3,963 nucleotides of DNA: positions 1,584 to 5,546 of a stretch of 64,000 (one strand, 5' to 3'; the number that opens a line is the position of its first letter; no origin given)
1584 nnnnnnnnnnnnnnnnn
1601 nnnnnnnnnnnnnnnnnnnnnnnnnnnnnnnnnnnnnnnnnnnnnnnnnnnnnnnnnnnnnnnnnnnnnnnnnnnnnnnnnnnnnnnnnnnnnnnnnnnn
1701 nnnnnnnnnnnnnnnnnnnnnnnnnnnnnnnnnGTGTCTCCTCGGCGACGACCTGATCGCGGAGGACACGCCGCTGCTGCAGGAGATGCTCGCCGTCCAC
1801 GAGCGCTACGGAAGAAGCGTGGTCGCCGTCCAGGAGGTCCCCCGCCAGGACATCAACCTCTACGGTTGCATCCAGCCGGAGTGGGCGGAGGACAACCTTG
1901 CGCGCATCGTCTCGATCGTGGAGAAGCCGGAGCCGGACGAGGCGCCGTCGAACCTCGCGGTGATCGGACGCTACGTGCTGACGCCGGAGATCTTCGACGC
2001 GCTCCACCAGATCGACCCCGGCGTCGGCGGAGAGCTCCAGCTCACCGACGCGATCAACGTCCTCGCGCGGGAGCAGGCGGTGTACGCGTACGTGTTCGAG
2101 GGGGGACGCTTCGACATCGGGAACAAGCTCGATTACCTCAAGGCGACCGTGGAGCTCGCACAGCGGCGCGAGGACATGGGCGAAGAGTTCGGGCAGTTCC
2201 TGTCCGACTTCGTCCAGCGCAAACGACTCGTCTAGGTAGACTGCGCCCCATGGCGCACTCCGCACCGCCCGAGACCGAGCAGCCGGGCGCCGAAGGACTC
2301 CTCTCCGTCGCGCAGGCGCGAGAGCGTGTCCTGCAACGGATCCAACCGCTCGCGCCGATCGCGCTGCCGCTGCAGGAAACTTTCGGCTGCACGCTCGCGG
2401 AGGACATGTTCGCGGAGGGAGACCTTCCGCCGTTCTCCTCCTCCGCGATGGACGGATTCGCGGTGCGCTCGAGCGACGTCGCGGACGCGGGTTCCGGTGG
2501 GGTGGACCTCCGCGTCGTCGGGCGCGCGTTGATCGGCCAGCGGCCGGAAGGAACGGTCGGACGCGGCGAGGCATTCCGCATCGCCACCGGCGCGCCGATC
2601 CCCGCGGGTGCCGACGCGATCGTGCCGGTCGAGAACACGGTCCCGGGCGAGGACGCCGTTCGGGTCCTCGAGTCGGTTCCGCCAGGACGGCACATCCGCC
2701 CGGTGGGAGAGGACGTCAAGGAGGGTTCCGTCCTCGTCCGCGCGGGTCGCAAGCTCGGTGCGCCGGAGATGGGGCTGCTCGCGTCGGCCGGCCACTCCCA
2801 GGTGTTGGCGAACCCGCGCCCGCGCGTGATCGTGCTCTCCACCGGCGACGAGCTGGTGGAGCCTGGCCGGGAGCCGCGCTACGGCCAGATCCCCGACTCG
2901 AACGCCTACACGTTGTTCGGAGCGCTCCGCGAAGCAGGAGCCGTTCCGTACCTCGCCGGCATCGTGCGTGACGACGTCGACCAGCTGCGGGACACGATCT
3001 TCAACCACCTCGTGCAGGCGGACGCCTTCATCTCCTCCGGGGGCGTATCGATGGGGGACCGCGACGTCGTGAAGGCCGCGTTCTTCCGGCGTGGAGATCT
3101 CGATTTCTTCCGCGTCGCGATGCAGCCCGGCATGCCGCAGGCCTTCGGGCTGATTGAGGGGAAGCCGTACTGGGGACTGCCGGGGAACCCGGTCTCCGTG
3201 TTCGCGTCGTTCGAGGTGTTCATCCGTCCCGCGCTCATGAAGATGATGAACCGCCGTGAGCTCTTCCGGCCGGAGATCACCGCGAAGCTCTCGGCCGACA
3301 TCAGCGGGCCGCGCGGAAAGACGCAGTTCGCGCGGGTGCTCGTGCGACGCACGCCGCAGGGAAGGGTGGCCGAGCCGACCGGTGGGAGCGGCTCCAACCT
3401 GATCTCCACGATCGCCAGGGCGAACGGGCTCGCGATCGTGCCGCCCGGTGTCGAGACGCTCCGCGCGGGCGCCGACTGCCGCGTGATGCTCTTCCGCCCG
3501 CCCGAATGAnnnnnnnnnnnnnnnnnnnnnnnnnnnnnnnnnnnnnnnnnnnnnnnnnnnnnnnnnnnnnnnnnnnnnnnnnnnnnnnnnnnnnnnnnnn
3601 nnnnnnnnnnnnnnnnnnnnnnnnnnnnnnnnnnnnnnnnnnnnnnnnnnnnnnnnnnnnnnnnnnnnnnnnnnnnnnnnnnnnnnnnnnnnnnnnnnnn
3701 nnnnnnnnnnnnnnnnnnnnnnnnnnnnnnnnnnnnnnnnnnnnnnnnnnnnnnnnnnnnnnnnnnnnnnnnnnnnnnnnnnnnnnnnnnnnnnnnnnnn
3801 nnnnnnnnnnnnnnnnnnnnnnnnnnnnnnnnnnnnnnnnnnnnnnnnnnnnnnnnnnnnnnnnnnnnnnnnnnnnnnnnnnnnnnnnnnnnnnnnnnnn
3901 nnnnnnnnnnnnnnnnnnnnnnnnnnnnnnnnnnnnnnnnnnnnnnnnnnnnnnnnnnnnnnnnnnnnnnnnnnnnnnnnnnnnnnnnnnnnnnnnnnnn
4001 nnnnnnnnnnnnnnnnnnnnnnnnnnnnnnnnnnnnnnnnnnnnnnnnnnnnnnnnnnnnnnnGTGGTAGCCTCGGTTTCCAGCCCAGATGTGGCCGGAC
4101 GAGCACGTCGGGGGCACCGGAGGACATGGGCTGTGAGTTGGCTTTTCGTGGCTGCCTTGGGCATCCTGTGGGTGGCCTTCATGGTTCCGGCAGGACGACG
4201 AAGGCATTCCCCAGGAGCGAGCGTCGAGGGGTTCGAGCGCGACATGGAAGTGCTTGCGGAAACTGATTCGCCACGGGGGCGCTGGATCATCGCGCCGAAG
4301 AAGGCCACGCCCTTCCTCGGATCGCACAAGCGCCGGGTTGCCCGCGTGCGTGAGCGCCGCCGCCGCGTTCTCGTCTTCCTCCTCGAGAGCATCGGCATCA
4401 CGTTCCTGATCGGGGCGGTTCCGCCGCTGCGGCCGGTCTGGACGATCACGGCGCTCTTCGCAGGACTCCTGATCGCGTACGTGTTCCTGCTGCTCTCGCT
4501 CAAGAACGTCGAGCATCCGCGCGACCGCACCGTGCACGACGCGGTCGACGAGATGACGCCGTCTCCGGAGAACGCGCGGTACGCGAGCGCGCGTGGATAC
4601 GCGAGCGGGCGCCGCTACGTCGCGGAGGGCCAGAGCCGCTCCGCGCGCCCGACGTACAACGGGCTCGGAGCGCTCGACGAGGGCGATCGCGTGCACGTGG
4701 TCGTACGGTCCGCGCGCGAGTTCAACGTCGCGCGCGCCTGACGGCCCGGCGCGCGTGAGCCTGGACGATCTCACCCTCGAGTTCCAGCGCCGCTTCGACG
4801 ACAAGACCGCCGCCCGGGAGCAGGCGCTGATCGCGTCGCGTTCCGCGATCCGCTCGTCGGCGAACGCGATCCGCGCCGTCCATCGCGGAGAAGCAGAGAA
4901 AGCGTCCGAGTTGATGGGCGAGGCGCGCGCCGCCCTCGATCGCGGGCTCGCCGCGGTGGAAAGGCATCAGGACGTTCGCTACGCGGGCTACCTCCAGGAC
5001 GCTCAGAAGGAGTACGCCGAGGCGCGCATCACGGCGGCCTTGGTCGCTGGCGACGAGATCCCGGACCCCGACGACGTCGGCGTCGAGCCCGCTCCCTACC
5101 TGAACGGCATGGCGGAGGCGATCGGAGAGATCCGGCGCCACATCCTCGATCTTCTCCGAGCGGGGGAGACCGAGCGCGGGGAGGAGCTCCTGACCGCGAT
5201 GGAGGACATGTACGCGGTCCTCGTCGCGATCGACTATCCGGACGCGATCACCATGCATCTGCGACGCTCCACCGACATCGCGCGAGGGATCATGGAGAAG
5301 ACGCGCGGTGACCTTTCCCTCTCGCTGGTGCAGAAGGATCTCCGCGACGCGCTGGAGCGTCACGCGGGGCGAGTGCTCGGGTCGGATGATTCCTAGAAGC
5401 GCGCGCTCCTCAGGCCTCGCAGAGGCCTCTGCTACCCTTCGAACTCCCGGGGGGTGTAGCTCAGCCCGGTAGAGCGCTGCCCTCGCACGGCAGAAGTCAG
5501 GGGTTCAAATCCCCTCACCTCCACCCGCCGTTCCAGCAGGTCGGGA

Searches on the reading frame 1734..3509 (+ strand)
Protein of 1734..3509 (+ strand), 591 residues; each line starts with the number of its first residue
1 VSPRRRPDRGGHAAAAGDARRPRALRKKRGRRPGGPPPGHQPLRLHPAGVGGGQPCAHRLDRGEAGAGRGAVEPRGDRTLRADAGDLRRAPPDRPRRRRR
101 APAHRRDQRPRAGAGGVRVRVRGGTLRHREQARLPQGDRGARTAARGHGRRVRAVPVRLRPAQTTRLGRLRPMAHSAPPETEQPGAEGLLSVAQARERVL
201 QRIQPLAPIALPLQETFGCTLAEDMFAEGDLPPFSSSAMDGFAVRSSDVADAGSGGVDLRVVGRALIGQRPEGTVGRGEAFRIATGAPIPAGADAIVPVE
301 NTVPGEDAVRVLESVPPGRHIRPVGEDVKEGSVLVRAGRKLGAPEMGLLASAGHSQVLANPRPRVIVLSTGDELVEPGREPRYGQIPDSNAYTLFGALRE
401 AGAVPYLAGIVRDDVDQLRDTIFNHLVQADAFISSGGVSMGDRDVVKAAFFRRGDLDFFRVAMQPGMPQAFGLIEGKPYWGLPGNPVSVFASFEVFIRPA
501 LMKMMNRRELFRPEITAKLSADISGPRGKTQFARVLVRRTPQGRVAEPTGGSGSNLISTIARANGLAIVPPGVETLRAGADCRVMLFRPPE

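Call 31: search_protein_families(library=pfam, proteins=[window:1734-3509:+], max_evalue=0.001)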
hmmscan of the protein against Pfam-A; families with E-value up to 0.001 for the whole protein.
window:1734-3509:+ (591 aa): 3 families
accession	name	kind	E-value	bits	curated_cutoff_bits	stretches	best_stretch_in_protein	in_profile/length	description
PF03453.22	MoeA_N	-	9.6e-45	152.6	30.8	1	190-353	1-160/160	MoeA N-terminal region (domain I and II)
PF00994.29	MoCF_biosynth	-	5.3e-28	98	26.6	1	367-502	2-143/144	Probable molybdopterin binding domain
PF03454.20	MoeA_C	-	6.5e-16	58.8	22.1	1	516-587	1-72/72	MoeA C-terminal region (domain IV)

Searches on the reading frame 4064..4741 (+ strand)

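Call 31: search_protein_families(library=pfam, proteins=[window:4064-4741:+], max_evalue=0.001)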
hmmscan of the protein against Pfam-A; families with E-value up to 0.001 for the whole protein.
window:4064-4741:+ (225 aa): 1 family
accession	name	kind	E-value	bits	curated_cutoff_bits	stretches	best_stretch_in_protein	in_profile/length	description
PF11837.13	INV_N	-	0.00025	21.9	27.8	0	122-182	20-83/109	Beta-fructofuranosidase, N-terminal domain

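Call 44: search_protein_families(library=ncbifam, proteins=[window:4064-4741:+], max_evalue=0.001)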
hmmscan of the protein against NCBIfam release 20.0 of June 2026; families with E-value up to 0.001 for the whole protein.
window:4064-4741:+ (225 aa): 1 family
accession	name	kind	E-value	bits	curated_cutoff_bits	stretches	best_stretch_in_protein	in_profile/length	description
NF050099.1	SepX_GlpR_2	exception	1e-07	32.2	150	1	25-167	3-159/250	divisome protein SepX/GlpR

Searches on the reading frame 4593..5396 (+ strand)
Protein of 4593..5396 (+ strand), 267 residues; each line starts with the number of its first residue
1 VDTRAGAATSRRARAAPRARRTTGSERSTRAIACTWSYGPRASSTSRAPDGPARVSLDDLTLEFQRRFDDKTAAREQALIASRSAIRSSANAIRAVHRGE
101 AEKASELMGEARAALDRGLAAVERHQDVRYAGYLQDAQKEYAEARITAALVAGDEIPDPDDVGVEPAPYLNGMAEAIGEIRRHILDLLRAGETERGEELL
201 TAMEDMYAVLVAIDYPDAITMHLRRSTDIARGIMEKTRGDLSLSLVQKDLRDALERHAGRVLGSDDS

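Call 31: search_protein_families(library=pfam, proteins=[window:4593-5396:+], max_evalue=0.001)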
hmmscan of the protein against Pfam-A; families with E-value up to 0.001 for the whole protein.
window:4593-5396:+ (267 aa): 0 families

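Call 44: search_protein_families(library=ncbifam, proteins=[window:4593-5396:+], max_evalue=0.001)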
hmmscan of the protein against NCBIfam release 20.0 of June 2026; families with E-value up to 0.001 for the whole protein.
window:4593-5396:+ (267 aa): 6 families
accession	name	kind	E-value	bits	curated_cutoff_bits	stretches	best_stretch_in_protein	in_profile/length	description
NF011160.0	PRK14562.1-5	equivalog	1.1e-75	253.7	291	1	56-260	3-207/213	haloacid dehalogenase superfamily protein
NF011158.0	PRK14562.1-3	equivalog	1.4e-53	181.8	359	1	57-256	2-205/210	haloacid dehalogenase superfamily protein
NF011161.0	PRK14562.1-6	equivalog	4.6e-48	163.2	228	1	63-255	20-211/218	haloacid dehalogenase superfamily protein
NF011156.0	PRK14562.1-1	equivalog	7.5e-29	101.2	308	1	58-248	14-199/200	haloacid dehalogenase superfamily protein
NF011159.0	PRK14562.1-4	equivalog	1e-26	93.9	269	1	68-256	12-195/198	haloacid dehalogenase superfamily protein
NF011157.0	PRK14562.1-2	equivalog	5.4e-13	49.1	238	1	68-229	12-168/191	haloacid dehalogenase superfamily protein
